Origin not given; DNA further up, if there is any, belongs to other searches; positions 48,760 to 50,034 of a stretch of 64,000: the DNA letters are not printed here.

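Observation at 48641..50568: GNAT(Mom-like) + CYTH two-gene cassette bracketed by ~155-bp direct repeats that duplicate the tail of a tiny membrane-peptide gene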

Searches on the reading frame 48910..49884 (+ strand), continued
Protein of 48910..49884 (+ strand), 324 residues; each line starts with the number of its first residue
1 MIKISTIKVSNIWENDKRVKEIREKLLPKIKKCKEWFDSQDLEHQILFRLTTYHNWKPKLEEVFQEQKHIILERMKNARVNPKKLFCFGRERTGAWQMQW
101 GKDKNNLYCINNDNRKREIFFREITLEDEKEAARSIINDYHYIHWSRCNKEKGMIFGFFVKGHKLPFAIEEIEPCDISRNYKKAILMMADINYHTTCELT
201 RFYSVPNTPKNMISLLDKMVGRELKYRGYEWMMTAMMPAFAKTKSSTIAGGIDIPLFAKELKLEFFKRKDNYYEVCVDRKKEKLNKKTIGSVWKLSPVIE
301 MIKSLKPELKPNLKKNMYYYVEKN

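Call 72: find_encoding_contigs(protein=P0014, flank=7000, max_places=2)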
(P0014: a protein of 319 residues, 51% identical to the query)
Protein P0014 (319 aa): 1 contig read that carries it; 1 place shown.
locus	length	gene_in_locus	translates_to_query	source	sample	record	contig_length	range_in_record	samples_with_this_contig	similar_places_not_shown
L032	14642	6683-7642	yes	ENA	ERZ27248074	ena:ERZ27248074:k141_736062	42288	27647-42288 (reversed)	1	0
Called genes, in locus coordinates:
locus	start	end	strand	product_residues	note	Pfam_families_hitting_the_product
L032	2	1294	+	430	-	?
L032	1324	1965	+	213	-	-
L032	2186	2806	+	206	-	PF13385:Laminin_G_3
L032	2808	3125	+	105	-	-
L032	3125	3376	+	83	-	-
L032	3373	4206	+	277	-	-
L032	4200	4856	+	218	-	PF01520:Amidase_3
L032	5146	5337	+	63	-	-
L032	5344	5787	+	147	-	PF01464:SLT (weak)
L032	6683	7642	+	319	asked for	-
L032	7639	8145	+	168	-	-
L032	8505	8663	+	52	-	-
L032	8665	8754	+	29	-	-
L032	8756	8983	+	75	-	-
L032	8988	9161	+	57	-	-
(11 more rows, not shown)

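Call 78: fold_search(model_id=the predicted structure, library=viral)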
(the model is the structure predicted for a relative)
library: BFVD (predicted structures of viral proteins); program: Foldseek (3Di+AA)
matches with E <= 10: 419; with E <= 0.001: 19
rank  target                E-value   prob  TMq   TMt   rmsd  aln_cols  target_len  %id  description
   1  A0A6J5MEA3            3.8e-07  1.00  0.38  0.59   5.6       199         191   14  Uncharacterized protein [uncultured Caudovirales phage]
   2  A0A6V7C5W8            4.2e-07  1.00  0.43  0.49   4.6       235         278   11  (no name in the UniProt tables at hand)
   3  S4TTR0                5.3e-07  1.00  0.42  0.63   4.7       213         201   13  Mom [Salmonella phage FSL SP-031]
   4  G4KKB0                9.5e-07  1.00  0.40  0.24   4.4       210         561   18  (no name in the UniProt tables at hand)
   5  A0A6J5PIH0            1.9e-06  1.00  0.40  0.61   4.2       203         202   15  NAT_SF domain containing protein [uncultured Caudovirales phage]
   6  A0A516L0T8            3.8e-06  1.00  0.37  0.35   7.0       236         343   13  (no name in the UniProt tables at hand)
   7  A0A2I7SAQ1            4.6e-06  1.00  0.36  0.25   5.2       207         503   14  (no name in the UniProt tables at hand)
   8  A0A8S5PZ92            5.4e-06  1.00  0.35  0.51   8.4       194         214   15  Aspartate 1-decarboxylase [Siphoviridae sp. ctG0D7]
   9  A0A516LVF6            2.9e-05  1.00  0.34  0.60   7.8       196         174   15  (no name in the UniProt tables at hand)
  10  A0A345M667            4.1e-05  1.00  0.34  0.58  10.7       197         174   13  (no name in the UniProt tables at hand)
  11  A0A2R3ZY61            5.2e-05  1.00  0.37  0.24   4.2       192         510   12  (no name in the UniProt tables at hand)
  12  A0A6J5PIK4            5.5e-05  1.00  0.37  0.61   7.3       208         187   13  Uncharacterized protein [uncultured Caudovirales phage]
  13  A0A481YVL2            8.3e-05  1.00  0.28  0.32  18.7       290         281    8  Uncharacterized protein [Marseillevirus LCMAC201]
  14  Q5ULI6                8.8e-05  1.00  0.38  0.49   5.6       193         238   10  Orf128 [Lactobacillus phage LP65]
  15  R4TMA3                8.8e-05  1.00  0.34  0.40   7.9       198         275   12  Uncharacterized protein [Haloarcula hispanica tailed virus 1]
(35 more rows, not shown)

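Call 83: search_dna_similar(query=P0001, collection=phages, mode=protein, max_evalue=0.001, max_rows=20)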
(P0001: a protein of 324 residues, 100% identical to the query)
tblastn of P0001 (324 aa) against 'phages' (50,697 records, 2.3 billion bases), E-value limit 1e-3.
No match.

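Call 85: search_protein_families(library=pfam, proteins=[P0184, P0190, P0166, P0175, P0196, P0200, P0209, P0217, P0244, P0261], max_evalue=0.01)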
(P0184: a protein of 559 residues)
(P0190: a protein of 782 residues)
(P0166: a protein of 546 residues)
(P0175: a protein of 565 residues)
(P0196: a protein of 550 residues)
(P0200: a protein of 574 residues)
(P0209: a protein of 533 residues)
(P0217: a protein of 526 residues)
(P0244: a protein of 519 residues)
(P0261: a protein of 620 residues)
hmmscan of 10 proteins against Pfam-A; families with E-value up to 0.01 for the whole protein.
P0184 (559 aa): 2 families
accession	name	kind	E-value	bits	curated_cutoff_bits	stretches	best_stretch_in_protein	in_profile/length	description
PF01725.21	Ham1p_like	-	6.8e-14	52.6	22.5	1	5-136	1-135/186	Ham1 family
PF25680.1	Mom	-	0.00061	19.9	27.1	1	364-466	2-104/202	Mom protein family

P0190 (782 aa): 1 family
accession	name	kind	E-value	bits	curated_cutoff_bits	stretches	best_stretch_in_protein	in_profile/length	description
PF25680.1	Mom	-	1.8e-07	31.5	27.1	1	580-687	2-108/202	Mom protein family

P0166 (546 aa): 8 families
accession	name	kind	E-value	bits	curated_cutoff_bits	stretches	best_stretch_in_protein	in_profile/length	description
PF13207.12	AAA_17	-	5.1e-08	33.7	27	1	17-123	1-126/136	AAA domain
PF13238.12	AAA_18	-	5.9e-07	30.4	29.4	1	14-127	1-119/128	AAA domain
PF13521.12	AAA_28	-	0.00013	22.6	27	1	14-81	2-66/164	AAA domain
PF25201.1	nSTAND6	-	0.001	19.6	27.7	1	5-39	12-46/148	Novel STAND NTPase 6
PF02224.24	Cytidylate_kin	-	0.0042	17.3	26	0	14-98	1-84/211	Cytidylate kinase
PF13401.12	AAA_22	-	0.0067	17.2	27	0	13-35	7-29/130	AAA domain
PF13191.12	AAA_16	-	0.007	17.3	32.6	0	13-48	26-63/167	AAA ATPase domain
PF20720.3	nSTAND3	-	0.0094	16.1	27.2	0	8-78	14-77/155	Novel STAND NTPase 3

P0175 (565 aa): 0 families

P0196 (550 aa): 0 families

P0200 (574 aa): 1 family
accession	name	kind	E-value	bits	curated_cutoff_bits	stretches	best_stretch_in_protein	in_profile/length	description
PF25680.1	Mom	-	3.3e-05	24.1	27.1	1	375-480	3-107/202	Mom protein family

P0209 (533 aa): 0 families

P0217 (526 aa): 1 family
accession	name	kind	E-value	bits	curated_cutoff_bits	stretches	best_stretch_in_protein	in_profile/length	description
PF25680.1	Mom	-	0.003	17.7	27.1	1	327-433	3-108/202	Mom protein family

P0244 (519 aa): 0 families

P0261 (620 aa): 3 families
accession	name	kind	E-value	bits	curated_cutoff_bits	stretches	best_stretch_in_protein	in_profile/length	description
PF02224.24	Cytidylate_kin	-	3.1e-21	76.5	26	1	7-235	3-210/211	Cytidylate kinase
PF25680.1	Mom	-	5.6e-07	29.9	27.1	1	394-495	5-103/202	Mom protein family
PF13207.12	AAA_17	-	0.0002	22.1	27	1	9-128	2-120/136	AAA domain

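Call 93: find_encoding_contigs(protein=P0021, flank=4000, max_places=2)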
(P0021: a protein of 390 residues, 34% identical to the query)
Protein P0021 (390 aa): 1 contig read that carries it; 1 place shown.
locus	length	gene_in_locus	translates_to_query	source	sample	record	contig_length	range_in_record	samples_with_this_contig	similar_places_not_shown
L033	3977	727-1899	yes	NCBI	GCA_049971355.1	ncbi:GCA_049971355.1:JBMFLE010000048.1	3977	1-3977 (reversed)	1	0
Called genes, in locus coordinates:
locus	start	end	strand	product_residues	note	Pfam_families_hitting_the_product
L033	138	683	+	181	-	PF01443:Viral_helicase1 (weak), PF01926:MMR_HSR1 (faint), PF13173:AAA_14 (weak), PF13207:AAA_17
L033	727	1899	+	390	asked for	-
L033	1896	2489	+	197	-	PF01725:Ham1p_like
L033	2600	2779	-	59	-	-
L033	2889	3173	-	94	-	PF00334:NDK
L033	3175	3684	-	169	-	PF00293:NUDIX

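Call 105: search_protein_families(library=ncbifam, proteins=[window:48910-49884:+, L005:2924-3127:-], max_evalue=0.01)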
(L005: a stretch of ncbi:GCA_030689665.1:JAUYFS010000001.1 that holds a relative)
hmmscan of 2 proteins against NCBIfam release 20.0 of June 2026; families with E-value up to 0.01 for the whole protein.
window:48910-49884:+ (324 aa): 0 families

L005:2924-3127:- (67 aa): 0 families

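Call 108: search_solved_structures(query=A9, max_evalue=1, show_alignments=1)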
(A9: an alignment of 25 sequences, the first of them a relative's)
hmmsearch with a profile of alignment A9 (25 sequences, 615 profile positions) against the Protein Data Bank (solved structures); distinct sequences matched with E-value up to 1: 0.
